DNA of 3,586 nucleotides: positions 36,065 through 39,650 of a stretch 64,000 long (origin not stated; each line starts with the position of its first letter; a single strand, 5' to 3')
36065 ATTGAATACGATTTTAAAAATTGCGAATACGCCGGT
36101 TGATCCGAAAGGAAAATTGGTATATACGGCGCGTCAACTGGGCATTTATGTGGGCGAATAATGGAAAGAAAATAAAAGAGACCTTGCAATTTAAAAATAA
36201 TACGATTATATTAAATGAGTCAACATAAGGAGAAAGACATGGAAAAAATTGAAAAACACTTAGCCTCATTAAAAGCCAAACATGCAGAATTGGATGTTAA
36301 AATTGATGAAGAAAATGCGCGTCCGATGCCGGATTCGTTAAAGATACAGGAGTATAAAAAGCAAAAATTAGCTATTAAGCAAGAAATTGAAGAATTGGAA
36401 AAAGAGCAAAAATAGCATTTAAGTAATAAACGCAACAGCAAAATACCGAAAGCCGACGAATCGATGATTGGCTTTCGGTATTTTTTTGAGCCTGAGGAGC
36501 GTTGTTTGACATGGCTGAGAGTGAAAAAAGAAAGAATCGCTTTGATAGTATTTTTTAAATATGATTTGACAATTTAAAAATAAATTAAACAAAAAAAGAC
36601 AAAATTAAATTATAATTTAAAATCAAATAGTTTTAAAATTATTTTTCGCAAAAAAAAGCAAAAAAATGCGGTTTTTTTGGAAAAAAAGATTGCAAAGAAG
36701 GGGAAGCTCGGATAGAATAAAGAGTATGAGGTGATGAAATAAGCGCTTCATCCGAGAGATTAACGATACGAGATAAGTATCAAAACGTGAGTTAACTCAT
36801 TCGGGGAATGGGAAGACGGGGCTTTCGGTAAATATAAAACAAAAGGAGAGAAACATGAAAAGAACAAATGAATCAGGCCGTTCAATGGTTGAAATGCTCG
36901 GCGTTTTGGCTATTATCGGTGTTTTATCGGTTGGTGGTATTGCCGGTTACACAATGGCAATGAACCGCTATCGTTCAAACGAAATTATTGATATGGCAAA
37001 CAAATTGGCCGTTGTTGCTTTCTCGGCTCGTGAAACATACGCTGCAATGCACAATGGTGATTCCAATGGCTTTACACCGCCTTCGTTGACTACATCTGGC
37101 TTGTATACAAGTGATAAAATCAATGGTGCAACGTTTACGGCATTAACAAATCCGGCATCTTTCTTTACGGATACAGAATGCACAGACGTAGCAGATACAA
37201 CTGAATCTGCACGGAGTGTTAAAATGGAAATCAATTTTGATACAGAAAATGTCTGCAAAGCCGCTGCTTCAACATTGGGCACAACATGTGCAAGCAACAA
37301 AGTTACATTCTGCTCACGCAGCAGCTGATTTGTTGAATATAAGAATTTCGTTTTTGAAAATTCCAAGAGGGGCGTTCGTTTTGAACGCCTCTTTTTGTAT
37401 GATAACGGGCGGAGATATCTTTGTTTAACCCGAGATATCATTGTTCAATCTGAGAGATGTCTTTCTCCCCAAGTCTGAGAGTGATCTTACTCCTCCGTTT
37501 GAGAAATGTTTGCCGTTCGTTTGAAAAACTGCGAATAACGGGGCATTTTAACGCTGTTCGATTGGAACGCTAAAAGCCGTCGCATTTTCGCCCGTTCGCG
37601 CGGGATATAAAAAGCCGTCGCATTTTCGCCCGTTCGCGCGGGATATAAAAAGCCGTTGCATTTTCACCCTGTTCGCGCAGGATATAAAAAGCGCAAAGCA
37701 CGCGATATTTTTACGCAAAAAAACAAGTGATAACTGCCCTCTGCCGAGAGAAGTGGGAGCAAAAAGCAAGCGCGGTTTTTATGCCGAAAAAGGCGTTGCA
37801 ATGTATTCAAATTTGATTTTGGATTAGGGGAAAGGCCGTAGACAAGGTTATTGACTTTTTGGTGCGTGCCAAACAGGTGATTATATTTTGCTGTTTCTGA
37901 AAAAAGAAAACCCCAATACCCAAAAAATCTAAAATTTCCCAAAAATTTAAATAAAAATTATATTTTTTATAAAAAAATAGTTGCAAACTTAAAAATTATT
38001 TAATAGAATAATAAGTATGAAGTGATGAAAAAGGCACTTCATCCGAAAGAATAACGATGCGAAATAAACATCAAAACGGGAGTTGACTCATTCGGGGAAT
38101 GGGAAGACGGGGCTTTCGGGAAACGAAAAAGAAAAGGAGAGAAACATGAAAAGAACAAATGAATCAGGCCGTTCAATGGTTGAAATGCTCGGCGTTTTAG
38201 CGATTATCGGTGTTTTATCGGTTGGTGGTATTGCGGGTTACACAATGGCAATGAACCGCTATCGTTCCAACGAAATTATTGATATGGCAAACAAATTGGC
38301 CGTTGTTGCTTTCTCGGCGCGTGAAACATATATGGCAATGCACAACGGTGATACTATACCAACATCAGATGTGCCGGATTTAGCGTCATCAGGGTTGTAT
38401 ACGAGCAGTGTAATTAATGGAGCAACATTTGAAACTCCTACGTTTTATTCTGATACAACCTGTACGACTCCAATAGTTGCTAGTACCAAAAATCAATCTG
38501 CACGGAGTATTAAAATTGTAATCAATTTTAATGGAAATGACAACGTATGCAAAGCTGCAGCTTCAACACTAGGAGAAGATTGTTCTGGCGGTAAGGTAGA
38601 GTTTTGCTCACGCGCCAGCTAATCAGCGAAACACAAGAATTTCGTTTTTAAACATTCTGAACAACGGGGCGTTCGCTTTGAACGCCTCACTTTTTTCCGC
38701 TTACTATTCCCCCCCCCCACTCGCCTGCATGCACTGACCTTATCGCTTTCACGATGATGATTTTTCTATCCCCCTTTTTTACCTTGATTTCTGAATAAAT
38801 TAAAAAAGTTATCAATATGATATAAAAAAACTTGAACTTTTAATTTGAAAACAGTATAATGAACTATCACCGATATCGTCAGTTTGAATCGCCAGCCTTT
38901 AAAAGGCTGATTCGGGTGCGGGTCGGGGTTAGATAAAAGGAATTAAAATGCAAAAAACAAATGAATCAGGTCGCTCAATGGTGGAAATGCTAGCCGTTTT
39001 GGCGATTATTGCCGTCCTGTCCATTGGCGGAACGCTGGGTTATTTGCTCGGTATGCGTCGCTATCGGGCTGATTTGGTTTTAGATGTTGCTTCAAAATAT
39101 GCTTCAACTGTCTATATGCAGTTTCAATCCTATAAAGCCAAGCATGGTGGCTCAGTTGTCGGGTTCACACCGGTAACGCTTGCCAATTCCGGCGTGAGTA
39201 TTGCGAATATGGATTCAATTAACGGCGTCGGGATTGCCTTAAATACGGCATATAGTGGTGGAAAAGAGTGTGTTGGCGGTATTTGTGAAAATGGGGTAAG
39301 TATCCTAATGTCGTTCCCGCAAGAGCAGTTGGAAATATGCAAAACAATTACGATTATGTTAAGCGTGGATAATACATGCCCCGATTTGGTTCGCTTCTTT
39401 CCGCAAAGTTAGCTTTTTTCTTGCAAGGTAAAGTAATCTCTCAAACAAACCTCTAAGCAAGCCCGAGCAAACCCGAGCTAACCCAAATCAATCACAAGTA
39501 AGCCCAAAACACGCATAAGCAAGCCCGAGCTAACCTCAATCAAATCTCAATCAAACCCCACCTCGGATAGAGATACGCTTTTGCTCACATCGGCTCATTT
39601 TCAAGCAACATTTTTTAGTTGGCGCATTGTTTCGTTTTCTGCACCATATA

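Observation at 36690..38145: Duplicated promoter and ~130-nt structured 5' leader upstream of two pilin-like genes: candidate cis-regulatory RNA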

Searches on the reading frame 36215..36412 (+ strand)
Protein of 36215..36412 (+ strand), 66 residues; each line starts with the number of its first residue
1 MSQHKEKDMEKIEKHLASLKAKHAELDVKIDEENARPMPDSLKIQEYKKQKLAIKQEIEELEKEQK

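Call 12: search_protein_families(library=pfam, proteins=[window:36215-36412:+], max_evalue=0.1)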
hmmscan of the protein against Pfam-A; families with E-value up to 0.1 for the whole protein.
window:36215-36412:+ (66 aa): 3 families
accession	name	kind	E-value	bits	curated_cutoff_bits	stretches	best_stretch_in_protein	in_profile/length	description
PF04325.18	DUF465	-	5.2e-12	46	25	1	16-62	1-48/48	Protein of unknown function (DUF465)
PF16326.10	ABC_tran_CTD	-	0.007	17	32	1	1-64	2-63/69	ABC transporter C-terminal domain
PF21563.3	Mcp40H-20_sensor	-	0.028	15.1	27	1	7-54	14-61/112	Methyl-accepting chemotaxis sensory transducer, class 40H, sensor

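Call 13: search_protein_families(library=ncbifam, proteins=[window:36215-36412:+], max_evalue=0.1)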
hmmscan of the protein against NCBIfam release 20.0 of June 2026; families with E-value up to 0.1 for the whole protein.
window:36215-36412:+ (66 aa): 1 family
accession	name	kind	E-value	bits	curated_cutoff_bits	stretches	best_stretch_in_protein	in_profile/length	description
NF038025.1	dapto_LiaX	exception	0.091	11.5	350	1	2-65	67-132/512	daptomycin-sensing surface protein LiaX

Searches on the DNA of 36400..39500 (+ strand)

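Call 5: search_rna_families(source=window, start=36400, end=39500, threshold=evalue, max_evalue=10, show_alignments=3)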
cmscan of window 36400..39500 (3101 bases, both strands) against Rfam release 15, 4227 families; matches with E-value up to 10: 4.
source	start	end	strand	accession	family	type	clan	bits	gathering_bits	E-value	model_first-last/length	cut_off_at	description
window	37346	37409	+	RF04197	mir-9457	Gene; miRNA;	-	23.4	90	0.2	1-68/68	no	mir-9457 microRNA precursor family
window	38824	38910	-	RF00378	Qrr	Gene; sRNA;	-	18.8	50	4.1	1-108/108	no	Qrr RNA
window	36665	36750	+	RF02183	ST7-OT3_1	Gene; lncRNA;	-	18.7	50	8.8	1-79/79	no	ST7 overlapping transcript 3 conserved region 1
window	36727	36775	+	RF01128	sR43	Gene; snRNA; snoRNA; CD-box;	-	12.5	45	8.3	1-56/56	no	Small nucleolar RNA sR42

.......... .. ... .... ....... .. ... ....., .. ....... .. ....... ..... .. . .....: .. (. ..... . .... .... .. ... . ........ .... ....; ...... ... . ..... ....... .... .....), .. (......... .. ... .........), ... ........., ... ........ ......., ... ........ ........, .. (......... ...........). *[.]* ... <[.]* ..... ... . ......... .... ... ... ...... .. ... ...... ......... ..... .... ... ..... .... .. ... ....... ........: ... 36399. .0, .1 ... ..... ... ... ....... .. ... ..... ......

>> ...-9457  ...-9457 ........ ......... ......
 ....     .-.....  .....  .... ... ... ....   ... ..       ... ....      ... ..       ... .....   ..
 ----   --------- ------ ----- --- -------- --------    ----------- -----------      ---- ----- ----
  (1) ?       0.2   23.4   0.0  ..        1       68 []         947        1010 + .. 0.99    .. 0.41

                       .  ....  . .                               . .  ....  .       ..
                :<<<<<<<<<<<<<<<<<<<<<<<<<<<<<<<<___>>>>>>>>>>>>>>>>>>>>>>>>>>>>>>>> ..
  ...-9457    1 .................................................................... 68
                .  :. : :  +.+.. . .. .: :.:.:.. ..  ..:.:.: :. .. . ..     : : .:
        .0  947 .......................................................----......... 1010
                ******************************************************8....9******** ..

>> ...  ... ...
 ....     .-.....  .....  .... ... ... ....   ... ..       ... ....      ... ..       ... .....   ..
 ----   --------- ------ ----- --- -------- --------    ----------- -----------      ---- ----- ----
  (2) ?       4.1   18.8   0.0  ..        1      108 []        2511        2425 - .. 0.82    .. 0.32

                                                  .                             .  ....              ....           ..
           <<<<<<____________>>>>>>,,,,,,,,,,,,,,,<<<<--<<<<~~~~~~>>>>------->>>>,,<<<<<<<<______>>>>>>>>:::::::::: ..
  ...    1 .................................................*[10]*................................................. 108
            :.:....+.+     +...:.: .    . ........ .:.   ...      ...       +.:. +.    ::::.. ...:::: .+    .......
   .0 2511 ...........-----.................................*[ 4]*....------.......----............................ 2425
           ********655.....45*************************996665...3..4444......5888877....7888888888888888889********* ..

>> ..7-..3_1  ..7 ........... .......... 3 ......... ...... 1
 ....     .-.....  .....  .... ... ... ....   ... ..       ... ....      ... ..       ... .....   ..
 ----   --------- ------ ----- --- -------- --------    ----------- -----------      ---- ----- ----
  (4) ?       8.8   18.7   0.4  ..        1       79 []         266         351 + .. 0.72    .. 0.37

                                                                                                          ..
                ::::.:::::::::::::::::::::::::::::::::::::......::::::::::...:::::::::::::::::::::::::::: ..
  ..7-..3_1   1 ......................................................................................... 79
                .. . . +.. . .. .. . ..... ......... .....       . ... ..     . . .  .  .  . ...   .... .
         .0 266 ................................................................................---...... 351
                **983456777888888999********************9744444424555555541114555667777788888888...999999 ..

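Call 39: build_rna_model(alignment_id=A3, structure=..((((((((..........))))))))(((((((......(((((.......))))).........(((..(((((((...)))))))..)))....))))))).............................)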
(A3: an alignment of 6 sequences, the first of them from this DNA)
Model R1 built from alignment A3 (6 sequences, 134 columns); structure: as given.
model positions 134; base pairs 30; branch points 2; effective number of sequences 0.88; information 0.591 bits per position. Calibrated on 0.2 Mb of random sequence (short: E-values are rough).
structure used (alignment columns):
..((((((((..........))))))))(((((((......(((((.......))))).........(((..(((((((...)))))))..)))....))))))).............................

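Call 40: search_with_rna_model(model_id=R1, sources=[window, L001, L002, L003, L004, L005, L006, L007, L008, L009, L010, L011, L012, L013, L014, L015, L016, L017, L018, L031, L038, L039, L040, L041, L042, L043, L044, L045, L046, L047, L048, L049, L050, L051, L052, L053, L054, L055, L056, L057], max_evalue=10, make_alignment=true)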
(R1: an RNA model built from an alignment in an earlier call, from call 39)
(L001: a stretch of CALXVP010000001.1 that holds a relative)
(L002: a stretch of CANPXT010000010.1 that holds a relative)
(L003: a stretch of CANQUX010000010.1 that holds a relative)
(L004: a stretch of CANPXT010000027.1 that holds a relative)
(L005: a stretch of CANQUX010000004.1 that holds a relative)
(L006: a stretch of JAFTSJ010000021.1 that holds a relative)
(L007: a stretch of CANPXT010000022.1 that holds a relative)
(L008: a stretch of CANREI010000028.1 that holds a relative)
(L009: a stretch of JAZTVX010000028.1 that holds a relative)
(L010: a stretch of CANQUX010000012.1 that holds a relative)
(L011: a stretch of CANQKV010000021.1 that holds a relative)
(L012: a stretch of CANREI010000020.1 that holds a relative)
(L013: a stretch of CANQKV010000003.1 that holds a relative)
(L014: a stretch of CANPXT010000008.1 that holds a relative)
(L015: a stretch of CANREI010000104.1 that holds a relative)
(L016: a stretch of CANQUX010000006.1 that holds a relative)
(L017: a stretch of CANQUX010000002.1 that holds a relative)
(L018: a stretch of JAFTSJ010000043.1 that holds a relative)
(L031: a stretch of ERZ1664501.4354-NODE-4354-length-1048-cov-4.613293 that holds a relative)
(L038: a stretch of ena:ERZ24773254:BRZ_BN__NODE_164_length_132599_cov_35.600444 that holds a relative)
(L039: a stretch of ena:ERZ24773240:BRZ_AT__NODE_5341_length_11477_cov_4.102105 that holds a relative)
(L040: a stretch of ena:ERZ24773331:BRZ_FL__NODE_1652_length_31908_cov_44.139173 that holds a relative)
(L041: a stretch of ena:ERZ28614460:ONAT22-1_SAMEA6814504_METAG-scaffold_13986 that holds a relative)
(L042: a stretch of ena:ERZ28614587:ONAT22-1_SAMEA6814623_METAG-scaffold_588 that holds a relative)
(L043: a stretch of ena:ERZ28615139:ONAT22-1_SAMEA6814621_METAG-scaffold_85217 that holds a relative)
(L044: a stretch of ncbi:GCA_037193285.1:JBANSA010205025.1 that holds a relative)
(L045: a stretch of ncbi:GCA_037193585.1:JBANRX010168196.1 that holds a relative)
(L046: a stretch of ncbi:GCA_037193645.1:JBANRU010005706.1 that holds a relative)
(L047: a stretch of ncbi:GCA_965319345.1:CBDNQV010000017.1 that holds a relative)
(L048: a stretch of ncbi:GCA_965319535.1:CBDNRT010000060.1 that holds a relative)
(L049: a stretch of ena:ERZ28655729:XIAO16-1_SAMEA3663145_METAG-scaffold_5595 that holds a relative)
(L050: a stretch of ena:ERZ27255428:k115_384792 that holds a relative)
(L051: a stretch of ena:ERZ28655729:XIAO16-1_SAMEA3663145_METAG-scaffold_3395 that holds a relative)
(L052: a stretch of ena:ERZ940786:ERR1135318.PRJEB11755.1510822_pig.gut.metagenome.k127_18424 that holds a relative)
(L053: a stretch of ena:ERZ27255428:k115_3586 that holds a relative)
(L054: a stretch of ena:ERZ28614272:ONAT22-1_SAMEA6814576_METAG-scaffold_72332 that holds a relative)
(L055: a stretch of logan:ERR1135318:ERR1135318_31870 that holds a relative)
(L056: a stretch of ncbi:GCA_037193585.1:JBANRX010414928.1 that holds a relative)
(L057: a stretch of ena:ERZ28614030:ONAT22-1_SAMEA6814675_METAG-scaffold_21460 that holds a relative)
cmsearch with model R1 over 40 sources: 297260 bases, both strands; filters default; matches with E-value up to 10: 71.
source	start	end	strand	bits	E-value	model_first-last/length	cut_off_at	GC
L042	4567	4700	+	168.3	3.3e-34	1-134/134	no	0.41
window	36724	36857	+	167.9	4e-34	1-134/134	no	0.4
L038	4691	4824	+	167.9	4e-34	1-134/134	no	0.4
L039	279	412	+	167.9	4e-34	1-134/134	no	0.4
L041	1735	1868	+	167.9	4e-34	1-134/134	no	0.4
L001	3870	4003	+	166.5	8.2e-34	1-134/134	no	0.41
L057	1659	1792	+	166.5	8.2e-34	1-134/134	no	0.41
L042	5870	6003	+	164.7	2e-33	1-134/134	no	0.44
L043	269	402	+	164.7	2e-33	1-134/134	no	0.44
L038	5870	6003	+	164.1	2.8e-33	1-134/134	no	0.43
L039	1578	1711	+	164.1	2.8e-33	1-134/134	no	0.43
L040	299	432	+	164.1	2.8e-33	1-134/134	no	0.43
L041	3034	3167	+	164.1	2.8e-33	1-134/134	no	0.43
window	38015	38148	+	163.7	3.3e-33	1-134/134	no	0.43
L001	5185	5318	+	162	7.7e-33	1-134/134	no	0.43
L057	2974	3107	+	162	7.7e-33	1-134/134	no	0.43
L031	968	1048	-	91.4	1.9e-17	54-134/134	5'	0.41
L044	2550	2684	+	87.9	1.1e-16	1-134/134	no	0.37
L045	3263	3397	+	87.9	1.1e-16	1-134/134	no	0.37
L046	1328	1462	+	87.9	1.1e-16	1-134/134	no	0.37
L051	136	269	+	75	7.1e-14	1-134/134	no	0.35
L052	1988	2121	+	75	7.1e-14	1-134/134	no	0.35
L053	1975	2108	+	75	7.1e-14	1-134/134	no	0.35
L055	136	269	+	75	7.1e-14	1-134/134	no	0.35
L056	1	103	+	68.8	1.6e-12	34-134/134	5'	0.31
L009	319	448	+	57.8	4.1e-10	1-134/134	no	0.32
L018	3873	4002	+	57.8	4.1e-10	1-134/134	no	0.32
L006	1400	1530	-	57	6.2e-10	1-134/134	no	0.28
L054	1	77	+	51.3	1e-08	56-134/134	5'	0.51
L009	1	117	-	40.7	2.2e-06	1-118/134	3'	0.36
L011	462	585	+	30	0.00045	1-134/134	no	0.32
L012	2346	2461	+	26.7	0.0024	1-134/134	no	0.3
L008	3412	3526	+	25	0.0057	1-134/134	no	0.32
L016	4747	4866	+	24.9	0.006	1-134/134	no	0.32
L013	3884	4008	+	24.2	0.0086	1-134/134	no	0.34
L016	3884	3997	+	22.6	0.019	1-134/134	no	0.32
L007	3891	4000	+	22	0.025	1-134/134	no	0.33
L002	3891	4000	+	20.8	0.047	1-134/134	no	0.33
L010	2721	2831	+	19.8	0.077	1-134/134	no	0.33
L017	3887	3997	+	19.8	0.077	1-134/134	no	0.33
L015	249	359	+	17.5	0.24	1-134/134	no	0.34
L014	3893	4000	+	17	0.31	1-134/134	no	0.31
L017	7240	7364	-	14.1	1.4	1-134/134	no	0.4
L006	3322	3350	-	13.7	1.7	1-134/134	no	0.28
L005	3893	4003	+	13.7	1.7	1-134/134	no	0.32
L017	3345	3457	-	13.4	1.9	1-134/134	no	0.42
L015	2767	2844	-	13.2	2.2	1-134/134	no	0.33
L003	94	216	+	12.4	3.2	1-134/134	no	0.28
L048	12739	12838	-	12.2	3.5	1-134/134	no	0.4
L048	5940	6020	-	11.6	4.8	1-134/134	no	0.23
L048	3988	4020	-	11.4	5.3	1-134/134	no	0.18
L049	1961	2029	-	11.4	5.3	1-134/134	no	0.32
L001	3366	3388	+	11.4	5.4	1-134/134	no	0.39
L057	1155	1177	+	11.4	5.4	1-134/134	no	0.39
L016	6143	6203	-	11.3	5.5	1-134/134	no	0.23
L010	4098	4209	+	11.1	6.3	1-134/134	no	0.34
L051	2415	2474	+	11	6.4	1-134/134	no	0.3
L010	3787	3905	+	11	6.6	1-134/134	no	0.45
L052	505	534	+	10.8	7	1-134/134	no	0.17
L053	492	521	+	10.8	7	1-134/134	no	0.17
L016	2921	2981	+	10.8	7.3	1-134/134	no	0.21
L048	11114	11228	-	10.7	7.7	1-134/134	no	0.37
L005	1943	2029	-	10.6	7.9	1-134/134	no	0.25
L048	11353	11428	-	10.5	8.2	1-134/134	no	0.34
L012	5525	5599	+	10.4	8.5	1-134/134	no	0.29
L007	1387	1454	-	10.3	9.3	1-134/134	no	0.28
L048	6990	7046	+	10.1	10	1-134/134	no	0.28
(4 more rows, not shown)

Alignment A4: 71 matches aligned to the model, 240 columns, each read 5' to 3' on its own strand. Consensus structure (alignment columns), stored with it:
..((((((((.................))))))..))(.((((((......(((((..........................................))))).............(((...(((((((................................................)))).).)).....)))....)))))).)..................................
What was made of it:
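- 36724..36854 (+): Leader 1, the predicted 5' UTR of pilin gene 1 (131 nt, type A). Covariance model R1 scores it at 167.9 bits (call 40).
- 38015..38145 (+): Leader 2 (131 nt). P1 38017-38042; P2 38043-38049 with 38113-38119; P3 38056-38072; P4 38082-38108 with the GGG loop at 38094-38096; SD 38134-38139. R1 scores it at 163.7 bits (call 40).
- The type-A model R1 finds the rabbit type-B leaders, all directly upstream of pilin genes, at E = 4.5e-4 to 0.3 (call 40).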

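Call 41: search_with_rna_model(model_id=R1, sources=[window, L001, L006, L009, L038, L042, L044, L051, L056], max_evalue=0.00001, make_alignment=true, show_alignments=0)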
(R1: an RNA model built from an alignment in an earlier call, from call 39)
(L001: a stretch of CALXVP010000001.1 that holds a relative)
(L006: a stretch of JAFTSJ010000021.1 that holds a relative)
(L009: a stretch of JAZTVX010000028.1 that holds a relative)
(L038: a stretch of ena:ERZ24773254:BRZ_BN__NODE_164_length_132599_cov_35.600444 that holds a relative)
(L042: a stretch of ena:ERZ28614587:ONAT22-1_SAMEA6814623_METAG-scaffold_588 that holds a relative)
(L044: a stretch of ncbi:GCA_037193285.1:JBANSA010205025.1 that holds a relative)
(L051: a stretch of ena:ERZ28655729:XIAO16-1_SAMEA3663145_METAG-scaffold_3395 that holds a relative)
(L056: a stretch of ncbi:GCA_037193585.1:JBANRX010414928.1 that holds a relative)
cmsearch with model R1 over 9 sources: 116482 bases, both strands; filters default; matches with E-value up to 0.00001: 14.
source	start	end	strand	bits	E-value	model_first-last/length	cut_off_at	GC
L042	4567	4700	+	168.3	1.3e-34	1-134/134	no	0.41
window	36724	36857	+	167.9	1.6e-34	1-134/134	no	0.4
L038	4691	4824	+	167.9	1.6e-34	1-134/134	no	0.4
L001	3870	4003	+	166.5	3.2e-34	1-134/134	no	0.41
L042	5870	6003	+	164.7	7.9e-34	1-134/134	no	0.44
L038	5870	6003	+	164.1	1.1e-33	1-134/134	no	0.43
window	38015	38148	+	163.7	1.3e-33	1-134/134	no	0.43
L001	5185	5318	+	162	3e-33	1-134/134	no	0.43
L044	2550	2684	+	87.9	4.4e-17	1-134/134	no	0.37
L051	136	269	+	75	2.8e-14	1-134/134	no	0.35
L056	1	103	+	68.8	6.3e-13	34-134/134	5'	0.31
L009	319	448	+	57.8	1.6e-10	1-134/134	no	0.32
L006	1400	1530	-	57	2.4e-10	1-134/134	no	0.28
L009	1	117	-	40.7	8.6e-07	1-118/134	3'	0.36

Alignment A5: 14 matches aligned to the model, 144 columns, each read 5' to 3' on its own strand. Consensus structure (alignment columns), stored with it:
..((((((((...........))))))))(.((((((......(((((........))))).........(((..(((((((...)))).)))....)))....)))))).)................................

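Call 72: search_rna_families(sources=[L002, L012, L017, L044, L051, L006, L009, L049, L058, L059], threshold=gathering)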
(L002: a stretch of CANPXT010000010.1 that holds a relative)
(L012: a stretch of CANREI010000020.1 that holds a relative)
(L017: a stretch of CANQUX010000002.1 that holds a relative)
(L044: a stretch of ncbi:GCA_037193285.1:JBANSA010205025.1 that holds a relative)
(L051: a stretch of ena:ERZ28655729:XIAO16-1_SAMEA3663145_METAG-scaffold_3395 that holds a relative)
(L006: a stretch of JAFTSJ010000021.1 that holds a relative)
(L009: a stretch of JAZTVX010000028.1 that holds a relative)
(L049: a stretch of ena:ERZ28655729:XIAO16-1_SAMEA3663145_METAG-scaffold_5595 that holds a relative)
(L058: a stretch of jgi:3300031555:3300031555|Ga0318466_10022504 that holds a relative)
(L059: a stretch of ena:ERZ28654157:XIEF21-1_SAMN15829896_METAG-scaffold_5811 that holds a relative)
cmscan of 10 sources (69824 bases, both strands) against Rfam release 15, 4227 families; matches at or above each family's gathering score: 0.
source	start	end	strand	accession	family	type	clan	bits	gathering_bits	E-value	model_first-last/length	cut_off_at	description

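Call 83: search_rna_families(source=window, start=36715, end=36865, threshold=evalue, max_evalue=10)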
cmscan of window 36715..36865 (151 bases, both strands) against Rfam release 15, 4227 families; matches with E-value up to 10: 4.
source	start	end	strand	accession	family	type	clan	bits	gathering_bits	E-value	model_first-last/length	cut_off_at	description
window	36824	36857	+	RF01054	preQ1-II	Cis-reg; riboswitch;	-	13.5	47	9.7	1-99/99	no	PreQ1-II (pre queuosine) riboswitch aptamer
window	36803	36847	+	RF01074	RF_site1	Cis-reg; frameshift_element;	-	12.9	40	4.2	1-40/40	no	Putative RNA-dependent RNA polymerase ribosomal frameshift site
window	36727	36775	+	RF01128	sR43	Gene; snRNA; snoRNA; CD-box;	-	12.5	45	0.41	1-56/56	no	Small nucleolar RNA sR42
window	36798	36865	+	RF01577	RNase_P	Gene; ribozyme;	CL00002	12.3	100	6.4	1-71/626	3'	Plasmodium RNase_P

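Call 84: search_rna_families(source=window, start=38006, end=38156, threshold=evalue, max_evalue=10)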
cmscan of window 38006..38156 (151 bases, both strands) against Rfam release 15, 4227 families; matches with E-value up to 10: 3.
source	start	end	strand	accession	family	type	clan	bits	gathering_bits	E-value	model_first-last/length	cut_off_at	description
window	38017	38092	+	RF00049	SNORD36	Gene; snRNA; snoRNA; CD-box;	CL00051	18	30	1.2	1-77/77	no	Small nucleolar RNA SNORD36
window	38024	38091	+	RF03167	c-di-GMP-I-GGC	Cis-reg; riboswitch;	CL00126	11.4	59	2.4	1-80/80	no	c-di-GMP-I-GGC riboswitch aptamer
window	38018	38064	+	RF01128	sR43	Gene; snRNA; snoRNA; CD-box;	-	8.1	45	6.9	1-56/56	no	Small nucleolar RNA sR42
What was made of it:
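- On c-di-GMP riboswitches (GEMM-I RF01051, c-di-GMP-II RF01786 and variants): At E<=10 the only related hit is c-di-GMP-I-GGC at 11.4 bits against a threshold of 59, in copy 2 only (calls 5, 83, 84).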
